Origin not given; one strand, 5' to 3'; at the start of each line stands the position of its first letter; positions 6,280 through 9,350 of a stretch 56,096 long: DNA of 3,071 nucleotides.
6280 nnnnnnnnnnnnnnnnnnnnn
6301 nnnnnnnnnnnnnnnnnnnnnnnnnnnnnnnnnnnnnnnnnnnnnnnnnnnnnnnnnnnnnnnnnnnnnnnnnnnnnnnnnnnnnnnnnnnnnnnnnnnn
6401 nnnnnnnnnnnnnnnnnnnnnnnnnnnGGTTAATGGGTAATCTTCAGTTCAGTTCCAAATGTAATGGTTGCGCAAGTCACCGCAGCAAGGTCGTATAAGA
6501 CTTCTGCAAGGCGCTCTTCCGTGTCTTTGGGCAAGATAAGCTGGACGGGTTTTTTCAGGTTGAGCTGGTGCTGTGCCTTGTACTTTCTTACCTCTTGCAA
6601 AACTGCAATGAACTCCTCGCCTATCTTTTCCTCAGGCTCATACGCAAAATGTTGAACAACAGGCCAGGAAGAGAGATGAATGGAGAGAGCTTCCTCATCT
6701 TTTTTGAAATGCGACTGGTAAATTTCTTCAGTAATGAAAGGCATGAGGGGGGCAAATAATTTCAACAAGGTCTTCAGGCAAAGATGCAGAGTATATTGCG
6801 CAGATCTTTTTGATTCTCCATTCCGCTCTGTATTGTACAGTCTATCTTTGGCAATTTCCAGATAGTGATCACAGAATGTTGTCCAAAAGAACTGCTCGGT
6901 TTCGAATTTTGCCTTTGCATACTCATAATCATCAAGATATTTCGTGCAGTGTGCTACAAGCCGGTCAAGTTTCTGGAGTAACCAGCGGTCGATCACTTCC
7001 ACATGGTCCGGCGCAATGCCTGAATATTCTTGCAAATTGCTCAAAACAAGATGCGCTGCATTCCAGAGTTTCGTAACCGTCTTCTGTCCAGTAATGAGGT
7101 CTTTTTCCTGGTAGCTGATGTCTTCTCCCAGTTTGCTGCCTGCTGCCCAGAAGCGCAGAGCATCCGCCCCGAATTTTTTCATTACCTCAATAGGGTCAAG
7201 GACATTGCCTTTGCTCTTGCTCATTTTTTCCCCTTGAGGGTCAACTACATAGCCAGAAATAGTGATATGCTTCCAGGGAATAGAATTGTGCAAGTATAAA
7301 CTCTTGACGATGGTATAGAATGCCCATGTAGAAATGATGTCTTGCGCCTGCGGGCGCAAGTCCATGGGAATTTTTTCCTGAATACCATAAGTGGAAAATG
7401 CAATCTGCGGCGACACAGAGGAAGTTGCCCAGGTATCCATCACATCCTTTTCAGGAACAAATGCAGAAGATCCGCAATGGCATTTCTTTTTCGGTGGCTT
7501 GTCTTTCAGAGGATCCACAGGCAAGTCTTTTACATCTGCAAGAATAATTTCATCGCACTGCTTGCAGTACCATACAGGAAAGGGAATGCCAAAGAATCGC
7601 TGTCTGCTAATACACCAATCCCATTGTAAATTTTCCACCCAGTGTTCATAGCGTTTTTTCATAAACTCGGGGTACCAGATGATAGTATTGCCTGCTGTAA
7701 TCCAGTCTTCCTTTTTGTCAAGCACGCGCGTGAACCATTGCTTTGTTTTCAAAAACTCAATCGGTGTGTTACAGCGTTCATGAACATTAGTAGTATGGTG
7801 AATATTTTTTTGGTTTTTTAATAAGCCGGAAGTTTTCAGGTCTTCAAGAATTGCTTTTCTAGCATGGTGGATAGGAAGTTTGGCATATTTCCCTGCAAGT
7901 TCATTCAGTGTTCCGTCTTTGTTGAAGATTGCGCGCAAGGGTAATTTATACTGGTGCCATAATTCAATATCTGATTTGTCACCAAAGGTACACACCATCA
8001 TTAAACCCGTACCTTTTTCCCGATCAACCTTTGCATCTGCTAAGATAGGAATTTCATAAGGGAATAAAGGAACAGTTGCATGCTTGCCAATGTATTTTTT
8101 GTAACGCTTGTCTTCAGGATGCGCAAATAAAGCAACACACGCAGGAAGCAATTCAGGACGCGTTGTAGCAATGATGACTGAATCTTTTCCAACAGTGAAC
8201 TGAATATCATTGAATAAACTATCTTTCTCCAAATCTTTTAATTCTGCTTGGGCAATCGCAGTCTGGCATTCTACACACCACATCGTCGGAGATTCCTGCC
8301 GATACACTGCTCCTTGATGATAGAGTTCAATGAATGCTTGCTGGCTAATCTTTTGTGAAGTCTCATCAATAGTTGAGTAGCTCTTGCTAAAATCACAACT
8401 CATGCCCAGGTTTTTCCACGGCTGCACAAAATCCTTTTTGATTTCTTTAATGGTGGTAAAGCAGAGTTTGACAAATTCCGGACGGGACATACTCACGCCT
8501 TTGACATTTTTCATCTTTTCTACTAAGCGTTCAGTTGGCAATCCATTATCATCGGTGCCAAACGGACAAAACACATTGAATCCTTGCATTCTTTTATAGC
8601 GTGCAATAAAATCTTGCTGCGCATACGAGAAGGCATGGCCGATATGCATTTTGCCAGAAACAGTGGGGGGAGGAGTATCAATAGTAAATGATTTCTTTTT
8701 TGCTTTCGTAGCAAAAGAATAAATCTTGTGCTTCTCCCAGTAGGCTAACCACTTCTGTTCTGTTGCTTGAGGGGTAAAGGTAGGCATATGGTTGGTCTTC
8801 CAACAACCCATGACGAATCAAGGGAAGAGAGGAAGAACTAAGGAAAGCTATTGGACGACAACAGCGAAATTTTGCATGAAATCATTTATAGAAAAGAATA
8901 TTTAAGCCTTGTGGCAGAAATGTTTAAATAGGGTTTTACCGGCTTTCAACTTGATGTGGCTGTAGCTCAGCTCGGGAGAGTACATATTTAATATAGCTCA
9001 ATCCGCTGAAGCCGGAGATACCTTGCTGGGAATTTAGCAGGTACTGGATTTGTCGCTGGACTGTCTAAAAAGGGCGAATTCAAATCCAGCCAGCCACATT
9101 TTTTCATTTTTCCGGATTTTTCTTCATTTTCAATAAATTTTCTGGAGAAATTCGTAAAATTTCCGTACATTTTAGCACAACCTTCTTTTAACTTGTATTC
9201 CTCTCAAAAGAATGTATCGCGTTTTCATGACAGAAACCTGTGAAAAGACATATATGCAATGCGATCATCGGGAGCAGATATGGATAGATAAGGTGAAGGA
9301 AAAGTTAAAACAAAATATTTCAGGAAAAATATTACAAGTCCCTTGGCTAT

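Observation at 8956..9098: tRNA-Phe(GAA) interrupted by three introns at non-canonical positions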

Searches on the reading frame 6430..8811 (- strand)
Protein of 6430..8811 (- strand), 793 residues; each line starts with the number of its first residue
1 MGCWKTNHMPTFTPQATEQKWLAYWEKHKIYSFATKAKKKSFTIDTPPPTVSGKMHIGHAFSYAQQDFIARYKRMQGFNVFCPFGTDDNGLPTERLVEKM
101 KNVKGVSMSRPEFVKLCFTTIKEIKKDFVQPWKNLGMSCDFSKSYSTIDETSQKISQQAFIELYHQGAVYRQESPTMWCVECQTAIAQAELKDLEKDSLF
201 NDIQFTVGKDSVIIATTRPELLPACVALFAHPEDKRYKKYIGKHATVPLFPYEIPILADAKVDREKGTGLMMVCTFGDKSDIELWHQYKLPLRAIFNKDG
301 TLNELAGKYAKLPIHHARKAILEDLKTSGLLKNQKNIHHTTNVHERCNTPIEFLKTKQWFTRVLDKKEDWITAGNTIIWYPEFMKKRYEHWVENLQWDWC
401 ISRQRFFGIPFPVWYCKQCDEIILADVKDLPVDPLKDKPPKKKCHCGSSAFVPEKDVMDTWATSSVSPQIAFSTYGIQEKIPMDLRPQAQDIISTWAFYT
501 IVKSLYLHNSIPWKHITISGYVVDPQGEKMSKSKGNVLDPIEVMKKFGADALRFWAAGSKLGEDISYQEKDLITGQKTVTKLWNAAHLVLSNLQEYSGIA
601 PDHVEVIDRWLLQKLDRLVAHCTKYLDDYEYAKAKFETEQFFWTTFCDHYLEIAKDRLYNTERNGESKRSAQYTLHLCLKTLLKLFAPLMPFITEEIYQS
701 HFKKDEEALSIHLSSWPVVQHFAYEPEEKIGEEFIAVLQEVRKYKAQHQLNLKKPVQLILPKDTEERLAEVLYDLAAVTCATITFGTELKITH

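Call 10: find_encoding_contigs(protein=window:6430-8811:-, flank=10000, max_places=10)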
Protein window:6430-8811:- (793 aa): no gene with exactly this product is on record in the collection.

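Call 11: search_protein_families(library=pfam, proteins=[window:6430-8811:-])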
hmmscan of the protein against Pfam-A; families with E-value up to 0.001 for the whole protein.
window:6430-8811:- (793 aa): 5 families
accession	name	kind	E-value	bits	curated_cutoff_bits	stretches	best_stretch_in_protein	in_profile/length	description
PF00133.28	tRNA-synt_1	-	2.2e-92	310.4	22.7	1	20-566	1-412/414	tRNA synthetases class I (I, L, M and V)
PF08264.19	Anticodon_1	-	7e-39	133.5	25.1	1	608-759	1-147/148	Anticodon-binding domain of tRNA ligase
PF09334.17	tRNA-synt_1g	-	2.5e-24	86.2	20.1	2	44-189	3-133/391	tRNA synthetases class I (M)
PF01406.26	tRNA-synt_1e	-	2.9e-08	33.9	27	1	523-573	247-297/301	tRNA synthetases class I (C) catalytic domain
PF01921.24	tRNA-synt_1f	-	0.00069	19.1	27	0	522-567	275-320/360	tRNA synthetases class I (K)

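Call 12: find_related_loci(query=window:6430-8811:-, collection=genome_contigs, flank=6000)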
Query window:6430-8811:- (793 aa) in genome_contigs; peptide patterns used: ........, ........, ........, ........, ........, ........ (x = any residue, [..] = any of these).
46 stretches matched a pattern; 37 encode a relative of the query (tblastn E <= 1e-3); 37 distinct loci.
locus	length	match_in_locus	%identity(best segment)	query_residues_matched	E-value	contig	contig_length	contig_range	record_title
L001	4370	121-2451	59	11-781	0e+0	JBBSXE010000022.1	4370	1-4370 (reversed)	MAG: Nanoarchaeota archaeon isolate H32-bin055_1 H32_bin055_1_000000000022, whole genome shotgun sequence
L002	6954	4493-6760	57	15-762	0e+0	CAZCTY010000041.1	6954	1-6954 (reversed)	MAG TPA_asm: uncultured Methanosarcinales archaeon isolate binchicken_co32_391 genome assembly, contig: NODE_19607_lengt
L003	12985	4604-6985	55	15-778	0e+0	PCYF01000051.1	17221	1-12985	MAG: Candidatus Woesearchaeota archaeon CG10_big_fil_rev_8_21_14_0_10_32_9 CG10_8_21_14_0.10_scaffold_3088_c, whole geno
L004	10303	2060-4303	55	11-760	0e+0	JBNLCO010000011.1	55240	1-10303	MAG: Candidatus Pacearchaeota archaeon isolate C1C2.bin.74.orig k141_1788170, whole genome shotgun sequence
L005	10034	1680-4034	54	12-791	0e+0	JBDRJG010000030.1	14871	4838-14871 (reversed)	MAG: Candidatus Iainarchaeum archaeon isolate MEGAHIT-group-1.632 k141_1424829, whole genome shotgun sequence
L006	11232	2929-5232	53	9-781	0e+0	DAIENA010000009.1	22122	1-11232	MAG TPA_asm: archaeon isolate clean1986 NODE_9_length_22122_cov_14.136085, whole genome shotgun sequence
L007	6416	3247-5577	53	9-792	0e+0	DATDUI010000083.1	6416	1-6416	MAG TPA_asm: Candidatus Nanoarchaeia archaeon isolate SMAG_U8054 k141_479428, whole genome shotgun sequence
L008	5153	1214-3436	54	9-759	0e+0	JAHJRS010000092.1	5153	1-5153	MAG: Nanoarchaeota archaeon isolate OS_PC_MetaG.mb.161 OS_PC_MetaG.mb.161_k141_763291, whole genome shotgun sequence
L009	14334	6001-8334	52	9-792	0e+0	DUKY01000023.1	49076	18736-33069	MAG TPA_asm: Nanoarchaeota archaeon isolate UBA9966 contig_11731, whole genome shotgun sequence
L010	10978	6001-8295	54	34-791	0e+0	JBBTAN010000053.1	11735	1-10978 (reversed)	MAG: Nanoarchaeota archaeon isolate H43-bin069_1 H43_bin069_1_000000000053, whole genome shotgun sequence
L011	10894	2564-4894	51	15-791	0e+0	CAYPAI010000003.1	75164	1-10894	MAG TPA_asm: Candidatus Woesearchaeota archaeon isolate binchicken_co141_211 genome assembly, contig: NODE_1298_length_7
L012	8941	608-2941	52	15-791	0e+0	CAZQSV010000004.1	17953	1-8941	MAG TPA_asm: Candidatus Woesearchaeota archaeon isolate binchicken_co100_255 genome assembly, contig: NODE_4838_length_1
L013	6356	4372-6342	57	12-676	0e+0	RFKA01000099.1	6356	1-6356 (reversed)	MAG: Candidatus Woesearchaeota archaeon isolate J116 k99_845174, whole genome shotgun sequence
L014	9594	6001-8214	53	30-778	0e+0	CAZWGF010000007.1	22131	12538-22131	MAG TPA_asm: Candidatus Woesearchaeota archaeon isolate SRP104257_co1_234 genome assembly, contig: NODE_1219_length_2213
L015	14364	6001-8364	52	12-791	0e+0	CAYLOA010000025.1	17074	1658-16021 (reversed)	MAG TPA_asm: uncultured Methanosarcinales archaeon isolate binchicken_co48_37 genome assembly, contig: NODE_5339_length_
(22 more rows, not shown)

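Call 37: find_encoding_contigs(protein=window:6430-8787:-, flank=3000, max_places=5)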
Protein window:6430-8787:- (785 aa): no gene with exactly this product is on record in the collection.

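Call 48: find_homologous_proteins(query=window:6430-8811:-, max_evalue=1e-50)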
Query window:6430-8811:- (793 aa): 8000 proteins with E <= 1e-50 among 8000 candidates; the best 120 are listed.
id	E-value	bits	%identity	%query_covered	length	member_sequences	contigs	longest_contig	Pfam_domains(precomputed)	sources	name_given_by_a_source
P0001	0.0e+0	1513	79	99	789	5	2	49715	PF09334.18,PF01406.26,PF08264.20,PF00133.29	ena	-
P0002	0.0e+0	1302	70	97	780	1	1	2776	PF09334.18,PF01406.26,PF08264.20,PF00133.29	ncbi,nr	ncbi:MAG: valine--tRNA ligase, partial [Nanoarchaeota archaeon]|nr:valine--tRNA ligase [Nanoarchaeot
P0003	0.0e+0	1173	100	63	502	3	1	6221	PF09334.18,PF08264.20,PF00133.29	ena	-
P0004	0.0e+0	1075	60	97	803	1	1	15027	PF09334.18,PF01406.26,PF08264.20,PF00133.29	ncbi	-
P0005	0.0e+0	1068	57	98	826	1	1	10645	PF09334.18,PF01406.26,PF08264.20,PF00133.29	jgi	-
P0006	0.0e+0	1067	59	97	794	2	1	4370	PF09334.18,PF01406.26,PF08264.20,PF13603.13,PF00133.29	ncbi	ncbi:MAG: valine--tRNA ligase [Nanoarchaeota archaeon]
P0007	0.0e+0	1062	60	97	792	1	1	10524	PF09334.18,PF01406.26,PF08264.20,PF00133.29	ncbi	-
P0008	0.0e+0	1060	59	97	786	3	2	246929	PF09334.18,PF01406.26,PF08264.20,PF13603.13,PF00133.29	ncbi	-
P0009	0.0e+0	1053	58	98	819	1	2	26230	PF09334.18,PF01406.26,PF08264.20,PF00133.29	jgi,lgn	jgi:valyl-tRNA synthetase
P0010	0.0e+0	1053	58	98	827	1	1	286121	PF09334.18,PF01406.26,PF08264.20,PF00133.29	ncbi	-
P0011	0.0e+0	1047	58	97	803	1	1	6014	PF09334.18,PF01406.26,PF08264.20,PF00133.29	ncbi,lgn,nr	ncbi:MAG: valine--tRNA ligase [Nanoarchaeota archaeon]|nr:valine--tRNA ligase [Nanoarchaeota archaeo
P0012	0.0e+0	1046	59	97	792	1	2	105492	PF09334.18,PF08264.20,PF00133.29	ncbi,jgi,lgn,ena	-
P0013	0.0e+0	1044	59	96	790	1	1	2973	PF09334.18,PF01406.26,PF08264.20,PF00133.29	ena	-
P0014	0.0e+0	1043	57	99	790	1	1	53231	PF09334.18,PF08264.20,PF00133.29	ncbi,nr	ncbi:MAG: valine--tRNA ligase [Candidatus Nanoarchaeia archaeon]|nr:valine--tRNA ligase [Candidatus 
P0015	0.0e+0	1041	57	97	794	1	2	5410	PF09334.18,PF01406.26,PF08264.20,PF13603.13,PF00133.29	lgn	-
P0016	0.0e+0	1041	60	97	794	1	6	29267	PF09334.18,PF08264.20,PF13603.13,PF00133.29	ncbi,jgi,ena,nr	ncbi:MAG TPA: valine--tRNA ligase [Candidatus Nanoarchaeia archaeon]|nr:valine--tRNA ligase [Candida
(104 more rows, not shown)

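Call 49: find_encoding_contigs(protein=P0001, flank=4000, max_places=4)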
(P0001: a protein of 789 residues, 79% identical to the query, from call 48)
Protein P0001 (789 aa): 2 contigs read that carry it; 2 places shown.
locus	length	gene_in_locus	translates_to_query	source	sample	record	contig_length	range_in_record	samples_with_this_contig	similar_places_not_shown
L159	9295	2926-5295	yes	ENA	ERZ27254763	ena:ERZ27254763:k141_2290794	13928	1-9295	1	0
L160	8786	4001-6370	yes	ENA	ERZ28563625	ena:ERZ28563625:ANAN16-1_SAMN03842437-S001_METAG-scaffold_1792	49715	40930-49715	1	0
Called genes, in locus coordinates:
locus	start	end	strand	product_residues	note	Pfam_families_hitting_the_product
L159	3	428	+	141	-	?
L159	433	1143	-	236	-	PF01902:Diphthami_syn_2_N, PF28410:Diphthami_syn_2_C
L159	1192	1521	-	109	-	PF02452:PemK_toxin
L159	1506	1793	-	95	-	-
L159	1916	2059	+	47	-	-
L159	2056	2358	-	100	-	-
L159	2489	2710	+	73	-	-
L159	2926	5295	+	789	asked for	PF00133:tRNA-synt_1, PF01406:tRNA-synt_1e (faint), PF09334:tRNA-synt_1g, PF08264:Anticodon_1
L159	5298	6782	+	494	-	PF03463:eRF1_1, PF03464:eRF1_2, PF18854:baeRF_family10 (faint), PF07591:PT-HINT (weak), PF14890:Intein_splicing (weak), PF03464:eRF1_2, PF03465:eRF1_3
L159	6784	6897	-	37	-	-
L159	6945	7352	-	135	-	PF01850:PIN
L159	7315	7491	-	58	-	-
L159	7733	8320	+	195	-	PF04079:SMC_ScpB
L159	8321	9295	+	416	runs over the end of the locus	PF13506:Glyco_transf_21, PF00535:Glycos_transf_2, PF10111:Glyco_tranf_2_2, PF13641:Glyco_tranf_2_3, PF13704:Glyco_tranf_2_4 (faint), PF03142:Chitin_synth_2 (weak), PF13632:Glyco_trans_2_3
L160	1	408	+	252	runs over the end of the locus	-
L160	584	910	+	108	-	-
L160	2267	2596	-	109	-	PF02452:PemK_toxin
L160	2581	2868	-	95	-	-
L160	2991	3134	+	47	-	-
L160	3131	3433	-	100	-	-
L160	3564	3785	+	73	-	-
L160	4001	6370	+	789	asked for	PF00133:tRNA-synt_1, PF01406:tRNA-synt_1e (faint), PF09334:tRNA-synt_1g, PF08264:Anticodon_1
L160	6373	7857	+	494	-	PF03463:eRF1_1, PF03464:eRF1_2, PF18854:baeRF_family10 (faint), PF07591:PT-HINT (weak), PF14890:Intein_splicing (weak), PF03464:eRF1_2, PF03465:eRF1_3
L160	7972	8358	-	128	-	PF01850:PIN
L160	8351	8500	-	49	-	-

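Call 50: find_encoding_contigs(protein=P0003, flank=6000, max_places=4)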
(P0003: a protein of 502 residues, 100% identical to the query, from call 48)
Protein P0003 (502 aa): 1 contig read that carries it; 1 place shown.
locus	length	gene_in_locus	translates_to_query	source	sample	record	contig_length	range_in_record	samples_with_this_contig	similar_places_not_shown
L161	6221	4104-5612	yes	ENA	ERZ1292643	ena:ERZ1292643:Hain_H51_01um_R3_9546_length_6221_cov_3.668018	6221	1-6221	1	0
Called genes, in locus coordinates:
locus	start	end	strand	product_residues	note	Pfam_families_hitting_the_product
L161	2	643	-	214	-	?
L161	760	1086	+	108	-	-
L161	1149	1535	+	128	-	-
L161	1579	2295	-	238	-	PF01902:Diphthami_syn_2_N, PF28410:Diphthami_syn_2_C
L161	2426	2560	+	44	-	-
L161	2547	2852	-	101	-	-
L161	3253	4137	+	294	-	-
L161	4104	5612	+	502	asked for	PF00133:tRNA-synt_1, PF09334:tRNA-synt_1g (weak), PF08264:Anticodon_1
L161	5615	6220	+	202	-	?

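Call 51: find_encoding_contigs(protein=P0002, flank=3000, max_places=3)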
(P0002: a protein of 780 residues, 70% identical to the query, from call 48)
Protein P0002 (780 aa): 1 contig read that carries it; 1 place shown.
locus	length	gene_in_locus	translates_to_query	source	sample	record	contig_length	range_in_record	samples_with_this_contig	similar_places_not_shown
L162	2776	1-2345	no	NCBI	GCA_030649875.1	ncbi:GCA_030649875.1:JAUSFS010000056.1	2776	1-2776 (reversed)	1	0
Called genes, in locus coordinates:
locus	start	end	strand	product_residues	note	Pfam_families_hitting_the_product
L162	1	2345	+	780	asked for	PF00133:tRNA-synt_1, PF01406:tRNA-synt_1e (faint), PF09334:tRNA-synt_1g, PF08264:Anticodon_1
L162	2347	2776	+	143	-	PF03463:eRF1_1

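Call 54: find_encoding_contigs(protein=P0004, flank=2500, max_places=2)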
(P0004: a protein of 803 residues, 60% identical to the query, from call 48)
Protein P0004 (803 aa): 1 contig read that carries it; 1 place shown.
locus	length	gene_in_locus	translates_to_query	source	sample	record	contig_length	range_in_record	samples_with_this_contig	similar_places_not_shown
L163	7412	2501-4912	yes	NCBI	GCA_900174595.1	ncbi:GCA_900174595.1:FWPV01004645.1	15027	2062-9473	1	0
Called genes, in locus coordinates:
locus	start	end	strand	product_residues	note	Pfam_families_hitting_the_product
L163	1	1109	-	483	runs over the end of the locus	PF00587:tRNA-synt_2b (weak), PF03129:HGTP_anticodon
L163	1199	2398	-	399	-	PF03215:Rad17, PF00004:AAA, PF21960:RCF1-5-like_lid, PF25361:AAA_lid_RFC1 (weak)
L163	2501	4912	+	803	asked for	PF00133:tRNA-synt_1, PF01406:tRNA-synt_1e (faint), PF09334:tRNA-synt_1g, PF08264:Anticodon_1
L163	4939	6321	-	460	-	PF01406:tRNA-synt_1e, PF01921:tRNA-synt_1f (faint), PF09334:tRNA-synt_1g, PF09190:DALR_2, PF23493:CysS_C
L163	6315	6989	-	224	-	PF00696:AA_kinase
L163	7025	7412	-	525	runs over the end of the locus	PF02355:SecD_SecF_C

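Call 55: find_encoding_contigs(protein=P0007, flank=2500, max_places=2)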
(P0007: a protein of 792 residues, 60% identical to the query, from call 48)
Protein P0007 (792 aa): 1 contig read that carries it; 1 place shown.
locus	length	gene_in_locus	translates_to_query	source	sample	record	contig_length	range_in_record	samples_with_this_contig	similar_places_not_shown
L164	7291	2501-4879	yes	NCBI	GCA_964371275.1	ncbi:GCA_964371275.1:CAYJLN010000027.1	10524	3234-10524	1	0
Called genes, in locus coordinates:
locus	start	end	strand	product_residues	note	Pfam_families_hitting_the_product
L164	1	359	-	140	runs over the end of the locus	PF00293:NUDIX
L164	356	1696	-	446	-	PF01406:tRNA-synt_1e, PF09334:tRNA-synt_1g (weak), PF00133:tRNA-synt_1 (weak), PF09334:tRNA-synt_1g (weak), PF01921:tRNA-synt_1f (weak), PF09190:DALR_2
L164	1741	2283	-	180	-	-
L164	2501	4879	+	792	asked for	PF00133:tRNA-synt_1, PF01406:tRNA-synt_1e (faint), PF09334:tRNA-synt_1g, PF08264:Anticodon_1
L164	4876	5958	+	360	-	PF03463:eRF1_1, PF18854:baeRF_family10, PF03464:eRF1_2, PF18859:acVLRF1, PF03465:eRF1_3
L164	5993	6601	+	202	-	PF04079:SMC_ScpB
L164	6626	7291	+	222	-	?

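Call 56: find_encoding_contigs(protein=P0016, flank=2500, max_places=2)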
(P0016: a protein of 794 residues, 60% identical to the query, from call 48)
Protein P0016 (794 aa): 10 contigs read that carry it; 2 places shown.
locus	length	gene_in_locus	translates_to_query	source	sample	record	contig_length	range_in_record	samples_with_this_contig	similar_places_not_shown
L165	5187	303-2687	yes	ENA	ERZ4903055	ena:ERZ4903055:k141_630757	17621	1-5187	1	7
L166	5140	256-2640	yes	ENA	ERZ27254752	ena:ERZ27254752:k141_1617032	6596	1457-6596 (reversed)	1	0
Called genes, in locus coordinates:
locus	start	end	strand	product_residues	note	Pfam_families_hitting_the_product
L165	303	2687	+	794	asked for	PF00133:tRNA-synt_1, PF09334:tRNA-synt_1g, PF13603:tRNA-synt_1_2 (faint), PF09334:tRNA-synt_1g, PF08264:Anticodon_1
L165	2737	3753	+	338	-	PF00535:Glycos_transf_2, PF10111:Glyco_tranf_2_2 (weak)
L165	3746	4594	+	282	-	PF13228:DUF4037 (weak)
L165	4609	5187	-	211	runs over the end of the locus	-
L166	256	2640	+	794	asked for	PF00133:tRNA-synt_1, PF09334:tRNA-synt_1g, PF13603:tRNA-synt_1_2 (faint), PF09334:tRNA-synt_1g, PF08264:Anticodon_1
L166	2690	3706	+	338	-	PF00535:Glycos_transf_2, PF10111:Glyco_tranf_2_2 (weak)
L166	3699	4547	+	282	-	PF13228:DUF4037 (weak)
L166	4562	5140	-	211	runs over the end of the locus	-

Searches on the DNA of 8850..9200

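Call 4: search_rna_families(source=window, start=8850, end=9200, threshold=evalue, max_evalue=10, show_alignments=5)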
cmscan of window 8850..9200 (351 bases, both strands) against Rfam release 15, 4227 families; matches with E-value up to 10: 3.
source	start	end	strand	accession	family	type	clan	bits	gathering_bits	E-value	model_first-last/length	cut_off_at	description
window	9109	9169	+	RF02544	mt-tmRNA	Gene;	CL00001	15.2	65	9.4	1-77/77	no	Mitochondrion-encoded tmRNA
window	9067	9132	-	RF01429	snoR130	Gene; snRNA; snoRNA; CD-box;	-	13.6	40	9.7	1-122/122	no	small nucleolar RNA snoR130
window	9109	9196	-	RF01932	bxd_4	Gene; lncRNA;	-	12.1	40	9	28-106/106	no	Bithoraxoid conserved region 4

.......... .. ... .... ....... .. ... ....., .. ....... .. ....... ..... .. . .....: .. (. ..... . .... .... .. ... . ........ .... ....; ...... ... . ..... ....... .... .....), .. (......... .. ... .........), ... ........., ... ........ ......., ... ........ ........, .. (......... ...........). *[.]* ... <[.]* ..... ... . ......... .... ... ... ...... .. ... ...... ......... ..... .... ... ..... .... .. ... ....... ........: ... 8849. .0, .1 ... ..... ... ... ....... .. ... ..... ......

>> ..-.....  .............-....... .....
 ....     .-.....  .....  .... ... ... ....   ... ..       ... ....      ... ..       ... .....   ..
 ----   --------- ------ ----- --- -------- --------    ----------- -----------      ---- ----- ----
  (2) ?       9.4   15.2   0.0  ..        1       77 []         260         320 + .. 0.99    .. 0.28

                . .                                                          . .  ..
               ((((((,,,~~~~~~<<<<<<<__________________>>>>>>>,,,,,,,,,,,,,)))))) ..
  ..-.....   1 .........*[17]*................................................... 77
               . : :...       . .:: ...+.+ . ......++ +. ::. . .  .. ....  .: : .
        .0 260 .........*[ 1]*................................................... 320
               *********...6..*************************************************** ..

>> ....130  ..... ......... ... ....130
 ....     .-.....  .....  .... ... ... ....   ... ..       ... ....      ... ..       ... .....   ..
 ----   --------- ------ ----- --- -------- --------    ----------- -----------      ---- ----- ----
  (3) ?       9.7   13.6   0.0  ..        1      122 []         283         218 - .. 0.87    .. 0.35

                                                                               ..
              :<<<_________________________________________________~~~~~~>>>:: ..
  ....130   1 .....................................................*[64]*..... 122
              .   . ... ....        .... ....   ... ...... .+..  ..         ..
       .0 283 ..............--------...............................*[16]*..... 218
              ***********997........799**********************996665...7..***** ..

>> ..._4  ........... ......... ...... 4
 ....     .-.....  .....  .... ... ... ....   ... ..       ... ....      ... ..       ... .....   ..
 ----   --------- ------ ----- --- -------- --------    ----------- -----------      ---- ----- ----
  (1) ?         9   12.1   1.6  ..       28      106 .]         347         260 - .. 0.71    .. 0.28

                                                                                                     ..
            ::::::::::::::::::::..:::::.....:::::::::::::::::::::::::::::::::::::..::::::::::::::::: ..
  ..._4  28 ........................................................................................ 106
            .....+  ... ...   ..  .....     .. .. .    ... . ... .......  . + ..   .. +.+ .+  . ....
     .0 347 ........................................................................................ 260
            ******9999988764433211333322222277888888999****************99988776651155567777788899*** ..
